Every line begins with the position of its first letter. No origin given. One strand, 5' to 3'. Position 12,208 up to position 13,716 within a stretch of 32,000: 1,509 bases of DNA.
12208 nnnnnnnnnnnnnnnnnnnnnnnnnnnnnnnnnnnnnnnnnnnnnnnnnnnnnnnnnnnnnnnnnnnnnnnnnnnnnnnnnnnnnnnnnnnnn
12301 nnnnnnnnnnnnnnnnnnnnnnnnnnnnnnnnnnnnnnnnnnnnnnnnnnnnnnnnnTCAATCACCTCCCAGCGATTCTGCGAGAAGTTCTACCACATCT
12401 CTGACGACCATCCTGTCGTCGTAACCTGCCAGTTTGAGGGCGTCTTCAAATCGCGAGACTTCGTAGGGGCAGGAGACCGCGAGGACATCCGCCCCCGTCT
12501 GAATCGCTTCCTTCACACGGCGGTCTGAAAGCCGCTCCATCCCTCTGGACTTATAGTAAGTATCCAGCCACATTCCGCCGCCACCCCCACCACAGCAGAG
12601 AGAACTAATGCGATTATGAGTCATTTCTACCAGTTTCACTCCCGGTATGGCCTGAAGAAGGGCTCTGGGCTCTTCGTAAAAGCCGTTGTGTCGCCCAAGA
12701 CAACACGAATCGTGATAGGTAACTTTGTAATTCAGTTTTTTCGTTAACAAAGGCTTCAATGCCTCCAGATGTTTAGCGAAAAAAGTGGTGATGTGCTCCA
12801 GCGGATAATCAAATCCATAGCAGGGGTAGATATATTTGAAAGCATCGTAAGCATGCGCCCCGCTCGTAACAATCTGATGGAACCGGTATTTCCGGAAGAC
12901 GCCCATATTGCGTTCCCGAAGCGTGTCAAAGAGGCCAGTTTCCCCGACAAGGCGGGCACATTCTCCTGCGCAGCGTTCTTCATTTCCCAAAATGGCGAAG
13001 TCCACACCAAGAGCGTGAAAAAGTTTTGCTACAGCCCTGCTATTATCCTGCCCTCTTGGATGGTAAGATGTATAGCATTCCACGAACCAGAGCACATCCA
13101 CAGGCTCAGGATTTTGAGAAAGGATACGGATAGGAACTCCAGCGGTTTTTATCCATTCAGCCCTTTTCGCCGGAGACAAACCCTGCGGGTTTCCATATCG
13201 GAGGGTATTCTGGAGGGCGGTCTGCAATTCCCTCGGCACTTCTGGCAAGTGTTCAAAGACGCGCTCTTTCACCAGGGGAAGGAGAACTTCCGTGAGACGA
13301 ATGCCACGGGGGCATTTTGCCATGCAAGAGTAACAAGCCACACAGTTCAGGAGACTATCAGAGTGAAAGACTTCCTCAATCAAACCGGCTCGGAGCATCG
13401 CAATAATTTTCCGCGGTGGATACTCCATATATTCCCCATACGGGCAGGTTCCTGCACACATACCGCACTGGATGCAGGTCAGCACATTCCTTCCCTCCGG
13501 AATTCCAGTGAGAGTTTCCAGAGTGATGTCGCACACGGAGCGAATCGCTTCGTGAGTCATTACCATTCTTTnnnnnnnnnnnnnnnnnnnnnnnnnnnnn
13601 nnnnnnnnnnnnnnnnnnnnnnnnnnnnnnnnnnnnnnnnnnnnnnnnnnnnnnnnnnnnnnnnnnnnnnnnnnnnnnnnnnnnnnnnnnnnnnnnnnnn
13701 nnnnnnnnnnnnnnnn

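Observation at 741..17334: Etf, a membrane HdrD-like oxidoreductase, HdrA and an Mvh-type [NiFe] hydrogenase joined in one 16.6-kb co-directional block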

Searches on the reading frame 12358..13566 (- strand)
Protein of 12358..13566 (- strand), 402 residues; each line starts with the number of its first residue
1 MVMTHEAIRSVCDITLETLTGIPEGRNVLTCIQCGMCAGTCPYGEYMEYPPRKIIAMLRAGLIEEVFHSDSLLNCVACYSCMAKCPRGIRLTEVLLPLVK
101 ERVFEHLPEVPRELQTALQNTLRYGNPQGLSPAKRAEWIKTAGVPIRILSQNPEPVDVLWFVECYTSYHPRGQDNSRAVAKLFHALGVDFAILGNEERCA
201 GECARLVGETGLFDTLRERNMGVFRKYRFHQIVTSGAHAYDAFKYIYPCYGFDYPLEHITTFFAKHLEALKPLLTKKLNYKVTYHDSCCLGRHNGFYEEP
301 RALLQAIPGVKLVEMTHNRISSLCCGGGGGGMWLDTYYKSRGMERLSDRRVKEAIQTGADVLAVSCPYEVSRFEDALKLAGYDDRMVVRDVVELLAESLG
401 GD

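Call 3: search_protein_families(library=pfam, proteins=[window:12358-13566:-])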
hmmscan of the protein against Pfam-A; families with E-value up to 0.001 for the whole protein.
window:12358-13566:- (402 aa): 6 families
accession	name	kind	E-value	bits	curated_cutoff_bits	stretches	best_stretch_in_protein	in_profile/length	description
PF02754.22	CCG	-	4.4e-22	78.4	20.6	2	282-367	1-78/85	Cysteine-rich domain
PF13183.11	Fer4_8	-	5.9e-09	36.8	27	1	29-89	3-68/68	4Fe-4S dicluster domain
PF13534.11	Fer4_17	-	7.4e-09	36.5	22.2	1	31-89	2-60/61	4Fe-4S dicluster domain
PF13187.11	Fer4_9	-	4.1e-08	33.6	27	1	31-88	2-50/52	4Fe-4S dicluster domain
PF12838.12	Fer4_7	-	2.3e-05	25.2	27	1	30-89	1-52/52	4Fe-4S dicluster domain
PF13237.11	Fer4_10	-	5.4e-05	23.5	25.5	1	28-86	6-53/53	4Fe-4S dicluster domain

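Call 5: search_protein_families(library=ncbifam, proteins=[window:12358-13566:-], max_evalue=0.00001)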
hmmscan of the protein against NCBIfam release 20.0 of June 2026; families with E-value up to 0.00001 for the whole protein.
window:12358-13566:- (402 aa): 13 families
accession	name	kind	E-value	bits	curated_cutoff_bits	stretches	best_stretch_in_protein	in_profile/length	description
NF004898.0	PRK06259.1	equivalog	1.8e-35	122.5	385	1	20-398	125-487/488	fumarate reductase (CoM/CoB) subunit TfrB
NF045670.1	quin_L_LdhH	equivalog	1.7e-23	82.8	800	1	158-380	469-692/706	L-lactate dehydrogenase (quinone) large subunit LdhH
NF045724.1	ferredox_TmcB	equivalog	5e-20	71.5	735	1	179-378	207-409/430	electron transfer complex ferredoxin TmcB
TIGR03290.1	CoB_CoM_SS_C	equivalog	2.2e-19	69.9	160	1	29-98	2-71/144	CoB--CoM heterodisulfide reductase subunit C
NF041890.1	hdrC_Methbact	equivalog_domain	6.6e-15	55.2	270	1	25-94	25-93/192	ferredoxin:CoB-CoM heterodisulfide reductase subunit HdrC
NF045796.1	DsrK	equivalog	3.4e-14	52.3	400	1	258-376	301-419/453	sulfate reduction electron transfer complex DsrMKJOP subunit DsrK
NF008369.0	PRK11168.1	equivalog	6.4e-14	51.6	278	1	154-338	165-348/401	anaerobic glycerol-3-phosphate dehydrogenase subunit C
NF041779.1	hetero_SS_HdrC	equivalog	3.2e-12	46.3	350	1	28-88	30-89/198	ferredoxin:CoB-CoM heterodisulfide reductase subunit HdrC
NF045711.1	sulf_resp_HmcF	equivalog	4.6e-12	45.5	750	1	264-366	317-418/457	sulfate respiration complex iron-sulfur protein HmcF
TIGR03379.1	glycerol3P_GlpC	equivalog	1.8e-10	40.1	279.9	0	256-343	268-350/397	anaerobic glycerol-3-phosphate dehydrogenase subunit GlpC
NF045663.1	diclust_near_Sec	equivalog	5.5e-10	38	530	1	29-330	307-583/759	pyridine nucleotide-disulfide oxidoreductase/dicluster-binding protein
NF038018.1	qmoC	equivalog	2.6e-09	37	300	1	25-105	14-93/360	quinone-interacting membrane-bound oxidoreductase complex subunit QmoC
NF008434.0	PRK11274.1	equivalog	6.5e-08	31.9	333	0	29-108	23-107/409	glycolate oxidase subunit GlcF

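Call 9: find_encoding_contigs(protein=window:12358-13566:-, flank=10000, max_places=10)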
Protein window:12358-13566:- (402 aa): no gene with exactly this product is on record in the collection.

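Call 10: find_homologous_proteins(query=window:12358-13566:-, max_evalue=1e-30)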
Query window:12358-13566:- (402 aa): 3987 proteins with E <= 1e-30 among 8000 candidates; the best 120 are listed.
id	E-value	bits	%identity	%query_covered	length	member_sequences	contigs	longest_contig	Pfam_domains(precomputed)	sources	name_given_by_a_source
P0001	6.3e-280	946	100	100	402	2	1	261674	PF12838.13,PF13534.12,PF02754.22,PF13183.12,PF13187.12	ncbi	-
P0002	9.7e-255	863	89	100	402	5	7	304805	PF12838.13,PF13534.12,PF02754.22,PF13183.12,PF13187.12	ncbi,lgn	ncbi:MAG: (Fe-S)-binding protein [bacterium JZ-2024 1]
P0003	5.0e-243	824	86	100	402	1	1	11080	PF13534.12,PF02754.22,PF13183.12,PF13187.12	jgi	-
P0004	9.8e-243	823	85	100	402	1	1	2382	PF13534.12,PF02754.22,PF13183.12,PF13187.12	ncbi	-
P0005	1.2e-237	807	84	100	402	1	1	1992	PF13534.12,PF02754.22,PF13183.12,PF13187.12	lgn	-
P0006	1.1e-232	790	81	100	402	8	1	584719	PF13534.12,PF02754.22,PF13183.12,PF13187.12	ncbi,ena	-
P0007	1.6e-231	786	82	100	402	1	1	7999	PF13534.12,PF02754.22,PF13183.12,PF13187.12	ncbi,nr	ncbi:MAG: (Fe-S)-binding protein [Acidobacteria bacterium]|nr:(Fe-S)-binding protein [Acidobacteriot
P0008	2.5e-231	786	81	100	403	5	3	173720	PF13534.12,PF02754.22,PF13183.12,PF13187.12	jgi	jgi:Fe-S oxidoreductase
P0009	3.0e-231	786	81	99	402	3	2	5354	PF12838.13,PF13534.12,PF02754.22,PF13183.12,PF13187.12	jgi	-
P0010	1.0e-230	784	82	100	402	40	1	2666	PF13534.12,PF02754.22,PF13183.12,PF13187.12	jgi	jgi:Fe-S oxidoreductase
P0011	1.0e-229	781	81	100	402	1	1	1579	PF13534.12,PF02754.22,PF13183.12,PF13187.12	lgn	-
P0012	6.9e-229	778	82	99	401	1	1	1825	PF12838.13,PF13534.12,PF02754.22,PF13183.12,PF13187.12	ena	-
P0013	7.0e-229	778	80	100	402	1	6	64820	PF13534.12,PF02754.22,PF13183.12,PF13187.12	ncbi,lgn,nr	ncbi:MAG: (Fe-S)-binding protein [Ignavibacteria bacterium]|nr:(Fe-S)-binding protein [Ignavibacteri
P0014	1.3e-228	777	82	99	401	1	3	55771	PF12838.13,PF13534.12,PF02754.22,PF13183.12,PF13187.12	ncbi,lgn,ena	ncbi:MAG: (Fe-S)-binding protein [Verrucomicrobiota bacterium]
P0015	3.8e-228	775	80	100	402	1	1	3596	PF13534.12,PF02754.22,PF13183.12,PF13187.12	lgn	-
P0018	3.0e-226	769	81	97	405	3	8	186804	PF13534.12,PF02754.22,PF13237.12,PF13183.12,PF13187.12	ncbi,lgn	ncbi:MAG: (Fe-S)-binding protein [bacterium JZ-2024 1]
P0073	2.1e-212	723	75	97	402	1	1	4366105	PF13534.12,PF02754.22,PF13237.12,PF13183.12,PF13187.12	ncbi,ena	-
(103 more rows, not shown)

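Call 12: find_encoding_contigs(protein=P0001, flank=10000, max_places=3)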
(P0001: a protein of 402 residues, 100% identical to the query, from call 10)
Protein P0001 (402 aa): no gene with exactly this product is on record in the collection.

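Call 13: find_encoding_contigs(protein=P0073, flank=10000, max_places=3)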
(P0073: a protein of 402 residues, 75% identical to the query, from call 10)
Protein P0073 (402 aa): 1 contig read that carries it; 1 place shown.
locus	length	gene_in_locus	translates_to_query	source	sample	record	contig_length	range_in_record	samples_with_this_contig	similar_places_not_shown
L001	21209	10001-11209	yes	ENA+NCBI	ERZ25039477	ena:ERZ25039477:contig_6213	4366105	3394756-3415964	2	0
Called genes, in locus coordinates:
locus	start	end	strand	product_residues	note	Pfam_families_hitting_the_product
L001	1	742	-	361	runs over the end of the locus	PF00389:2-Hacid_dh, PF02826:2-Hacid_dh_C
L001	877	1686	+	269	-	-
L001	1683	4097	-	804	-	PF00246:Peptidase_M14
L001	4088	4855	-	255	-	PF01261:AP_endonuc_2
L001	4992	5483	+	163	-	PF01750:HycI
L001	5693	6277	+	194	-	PF13183:Fer4_8, PF13187:Fer4_9, PF13534:Fer4_17 (weak)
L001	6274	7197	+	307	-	PF02754:CCG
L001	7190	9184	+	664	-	PF00890:FAD_binding_2, PF01266:DAO (weak), PF07992:Pyr_redox_2, PF12831:FAD_oxidored, PF13450:NAD_binding_8, PF12838:Fer4_7, PF13187:Fer4_9, PF13237:Fer4_10, +7 more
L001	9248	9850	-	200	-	PF01261:AP_endonuc_2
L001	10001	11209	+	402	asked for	PF13183:Fer4_8, PF13187:Fer4_9, PF13237:Fer4_10 (weak), PF13534:Fer4_17, PF02754:CCG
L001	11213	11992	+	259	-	PF01012:ETF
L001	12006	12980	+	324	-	PF01012:ETF, PF00766:ETF_alpha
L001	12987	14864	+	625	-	PF13183:Fer4_8 (weak), PF13187:Fer4_9 (weak), PF13237:Fer4_10 (faint), PF02754:CCG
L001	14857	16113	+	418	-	PF00070:Pyr_redox (faint), PF00890:FAD_binding_2 (weak), PF07992:Pyr_redox_2 (weak), PF12831:FAD_oxidored, PF13450:NAD_binding_8 (weak)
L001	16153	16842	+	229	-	PF25160:LdpA_Fe-S-bd (faint), PF12838:Fer4_7, PF13484:Fer4_16 (faint), PF13187:Fer4_9, PF00037:Fer4 (weak), PF12797:Fer4_2 (faint), PF13237:Fer4_10 (weak), PF14697:Fer4_21, +2 more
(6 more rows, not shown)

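Call 15: find_related_loci(query=A1, collection=genome_contigs, flank=10000)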
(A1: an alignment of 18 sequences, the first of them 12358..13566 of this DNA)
Query A1 (402 aa) in genome_contigs; peptide patterns used: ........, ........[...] (x = any residue, [..] = any of these).
600 stretches matched a pattern (row limit reached: there are more); 401 encode a relative of the query (tblastn E <= 1e-3); the best 80 are kept; 80 distinct loci.
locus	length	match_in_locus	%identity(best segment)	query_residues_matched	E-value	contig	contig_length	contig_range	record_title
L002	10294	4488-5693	81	1-402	0e+0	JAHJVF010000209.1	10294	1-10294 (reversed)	MAG: Bacteroidetes bacterium isolate OSL_B.mb.4 OSL_B.mb.4_k141_33547, whole genome shotgun sequence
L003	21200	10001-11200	81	1-400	0e+0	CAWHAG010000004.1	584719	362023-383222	MAG: Ignavibacteriota bacterium isolate MFD04408.bin.1.36 genome assembly, contig: contig_85649, whole genome shotgun se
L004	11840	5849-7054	81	1-402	0e+0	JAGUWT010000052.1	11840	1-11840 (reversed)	MAG: Thermodesulfovibrionales bacterium isolate DeMMO4_11 c_000000006281, whole genome shotgun sequence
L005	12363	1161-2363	80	1-400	0e+0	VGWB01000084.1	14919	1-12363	MAG: Ignavibacteria bacterium isolate M_DeepCast_400m_m2_062 M_DeepCast_400m_m2_062_Ga0194112_10006873, whole genome sho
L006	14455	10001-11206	78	1-402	0e+0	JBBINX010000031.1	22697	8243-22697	MAG: Ignavibacteriales bacterium isolate PGF172224_bin_266 NODE_1035_length_22697_cov_5.321880, whole genome shotgun seq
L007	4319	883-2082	78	1-400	0e+0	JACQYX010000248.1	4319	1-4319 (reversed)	MAG: Ignavibacteriales bacterium isolate NC_groundwater_1552_Pr4_S-0.65um_41_6 SR1-18-Sp65_coassembly_scaffold_375646, w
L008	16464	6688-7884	77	1-399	0e+0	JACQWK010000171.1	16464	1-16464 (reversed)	MAG: Verrucomicrobia bacterium isolate NC_groundwater_1487_Ag_S-0.65um_59_29 S_p65_S5_coassembly_k141_1084318, whole gen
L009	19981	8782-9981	76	1-400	0e+0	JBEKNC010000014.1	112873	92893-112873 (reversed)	MAG: Bacteroidota bacterium isolate SPRUCE 408 SPRUCE_408_14, whole genome shotgun sequence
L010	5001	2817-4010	71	4-401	0e+0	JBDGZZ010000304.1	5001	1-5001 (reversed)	MAG: Gemmatimonadota bacterium isolate M3-44_Bin_125 M3-44_Bin_125_scaffold_98581, whole genome shotgun sequence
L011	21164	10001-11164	72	13-400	0e+0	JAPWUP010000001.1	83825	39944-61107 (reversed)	MAG: Bryobacteraceae bacterium isolate RSWS6 scaffold_18_c1, whole genome shotgun sequence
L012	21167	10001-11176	71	11-402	0e+0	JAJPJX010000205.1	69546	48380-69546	MAG: Solibacteraceae bacterium isolate Centralia_MAG_57 k107_27742398, whole genome shotgun sequence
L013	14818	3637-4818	71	6-399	0e+0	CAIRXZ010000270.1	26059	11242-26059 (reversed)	MAG: uncultured Acidobacteriia bacterium isolate A14_bin-2537 genome assembly, contig: bin-2537:270/366, whole genome sh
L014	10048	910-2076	72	11-399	0e+0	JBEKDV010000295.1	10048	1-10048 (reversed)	MAG: Candidatus Solibacter sp. isolate SPRUCE 191 SPRUCE_191_295, whole genome shotgun sequence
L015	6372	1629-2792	72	12-399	0e+0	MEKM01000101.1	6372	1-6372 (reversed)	MAG: Acidobacteria bacterium RIFCSPHIGHO2_01_FULL_67_28 rifcsphigho2_01_scaffold_43360, whole genome shotgun sequence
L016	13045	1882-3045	72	14-401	0e+0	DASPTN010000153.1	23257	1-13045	MAG TPA_asm: Gemmatimonadales bacterium isolate SMAG_U12278 k141_218684, whole genome shotgun sequence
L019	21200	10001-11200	68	1-400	0e+0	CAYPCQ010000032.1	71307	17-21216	MAG TPA_asm: uncultured Verrucomicrobiota bacterium isolate SRP272421_co1_717 genome assembly, contig: NODE_511_length_7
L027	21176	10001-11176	69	9-400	4e-179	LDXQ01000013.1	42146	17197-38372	MAG: Armatimonadetes bacterium CSP1-3 XU14_C0013, whole genome shotgun sequence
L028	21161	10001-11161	70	15-402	2e-177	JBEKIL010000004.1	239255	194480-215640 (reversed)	MAG: Bacteroidota bacterium isolate SPRUCE 29 SPRUCE_29_4, whole genome shotgun sequence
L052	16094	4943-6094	53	19-401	3e-133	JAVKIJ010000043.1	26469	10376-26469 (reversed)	MAG: Candidatus Fervidifonticultor quintus isolate JZ-2_201803_bins_44 JZ-2_201803_bins_44_scaffold_43, whole genome sho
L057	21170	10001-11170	52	10-400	9e-130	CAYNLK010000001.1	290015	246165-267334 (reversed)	MAG TPA_asm: uncultured Caldilineaceae bacterium isolate binchicken_co44_236 genome assembly, contig: NODE_26_length_290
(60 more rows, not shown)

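Call 36: search_solved_structures(query=window:12358-13566:-, max_evalue=0.001, show_alignments=4)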
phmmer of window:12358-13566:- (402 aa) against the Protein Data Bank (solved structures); distinct sequences matched with E-value up to 0.001: 6.
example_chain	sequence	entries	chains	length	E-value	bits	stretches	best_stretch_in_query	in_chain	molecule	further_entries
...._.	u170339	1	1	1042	3.4e-42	148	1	66-399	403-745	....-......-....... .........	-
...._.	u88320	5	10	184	1.9e-15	59.9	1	26-126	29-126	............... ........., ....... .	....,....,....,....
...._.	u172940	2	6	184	2.2e-15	59.7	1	21-97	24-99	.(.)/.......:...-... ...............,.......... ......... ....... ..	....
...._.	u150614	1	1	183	3.9e-14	55.6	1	25-95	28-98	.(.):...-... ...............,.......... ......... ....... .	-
8rvu_c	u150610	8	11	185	4e-14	55.5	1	25-95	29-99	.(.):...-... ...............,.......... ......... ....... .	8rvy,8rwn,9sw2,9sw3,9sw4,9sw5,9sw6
7bkb_C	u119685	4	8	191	1.3e-10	44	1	30-119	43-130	CoB--CoM heterodisulfide reductase subunit C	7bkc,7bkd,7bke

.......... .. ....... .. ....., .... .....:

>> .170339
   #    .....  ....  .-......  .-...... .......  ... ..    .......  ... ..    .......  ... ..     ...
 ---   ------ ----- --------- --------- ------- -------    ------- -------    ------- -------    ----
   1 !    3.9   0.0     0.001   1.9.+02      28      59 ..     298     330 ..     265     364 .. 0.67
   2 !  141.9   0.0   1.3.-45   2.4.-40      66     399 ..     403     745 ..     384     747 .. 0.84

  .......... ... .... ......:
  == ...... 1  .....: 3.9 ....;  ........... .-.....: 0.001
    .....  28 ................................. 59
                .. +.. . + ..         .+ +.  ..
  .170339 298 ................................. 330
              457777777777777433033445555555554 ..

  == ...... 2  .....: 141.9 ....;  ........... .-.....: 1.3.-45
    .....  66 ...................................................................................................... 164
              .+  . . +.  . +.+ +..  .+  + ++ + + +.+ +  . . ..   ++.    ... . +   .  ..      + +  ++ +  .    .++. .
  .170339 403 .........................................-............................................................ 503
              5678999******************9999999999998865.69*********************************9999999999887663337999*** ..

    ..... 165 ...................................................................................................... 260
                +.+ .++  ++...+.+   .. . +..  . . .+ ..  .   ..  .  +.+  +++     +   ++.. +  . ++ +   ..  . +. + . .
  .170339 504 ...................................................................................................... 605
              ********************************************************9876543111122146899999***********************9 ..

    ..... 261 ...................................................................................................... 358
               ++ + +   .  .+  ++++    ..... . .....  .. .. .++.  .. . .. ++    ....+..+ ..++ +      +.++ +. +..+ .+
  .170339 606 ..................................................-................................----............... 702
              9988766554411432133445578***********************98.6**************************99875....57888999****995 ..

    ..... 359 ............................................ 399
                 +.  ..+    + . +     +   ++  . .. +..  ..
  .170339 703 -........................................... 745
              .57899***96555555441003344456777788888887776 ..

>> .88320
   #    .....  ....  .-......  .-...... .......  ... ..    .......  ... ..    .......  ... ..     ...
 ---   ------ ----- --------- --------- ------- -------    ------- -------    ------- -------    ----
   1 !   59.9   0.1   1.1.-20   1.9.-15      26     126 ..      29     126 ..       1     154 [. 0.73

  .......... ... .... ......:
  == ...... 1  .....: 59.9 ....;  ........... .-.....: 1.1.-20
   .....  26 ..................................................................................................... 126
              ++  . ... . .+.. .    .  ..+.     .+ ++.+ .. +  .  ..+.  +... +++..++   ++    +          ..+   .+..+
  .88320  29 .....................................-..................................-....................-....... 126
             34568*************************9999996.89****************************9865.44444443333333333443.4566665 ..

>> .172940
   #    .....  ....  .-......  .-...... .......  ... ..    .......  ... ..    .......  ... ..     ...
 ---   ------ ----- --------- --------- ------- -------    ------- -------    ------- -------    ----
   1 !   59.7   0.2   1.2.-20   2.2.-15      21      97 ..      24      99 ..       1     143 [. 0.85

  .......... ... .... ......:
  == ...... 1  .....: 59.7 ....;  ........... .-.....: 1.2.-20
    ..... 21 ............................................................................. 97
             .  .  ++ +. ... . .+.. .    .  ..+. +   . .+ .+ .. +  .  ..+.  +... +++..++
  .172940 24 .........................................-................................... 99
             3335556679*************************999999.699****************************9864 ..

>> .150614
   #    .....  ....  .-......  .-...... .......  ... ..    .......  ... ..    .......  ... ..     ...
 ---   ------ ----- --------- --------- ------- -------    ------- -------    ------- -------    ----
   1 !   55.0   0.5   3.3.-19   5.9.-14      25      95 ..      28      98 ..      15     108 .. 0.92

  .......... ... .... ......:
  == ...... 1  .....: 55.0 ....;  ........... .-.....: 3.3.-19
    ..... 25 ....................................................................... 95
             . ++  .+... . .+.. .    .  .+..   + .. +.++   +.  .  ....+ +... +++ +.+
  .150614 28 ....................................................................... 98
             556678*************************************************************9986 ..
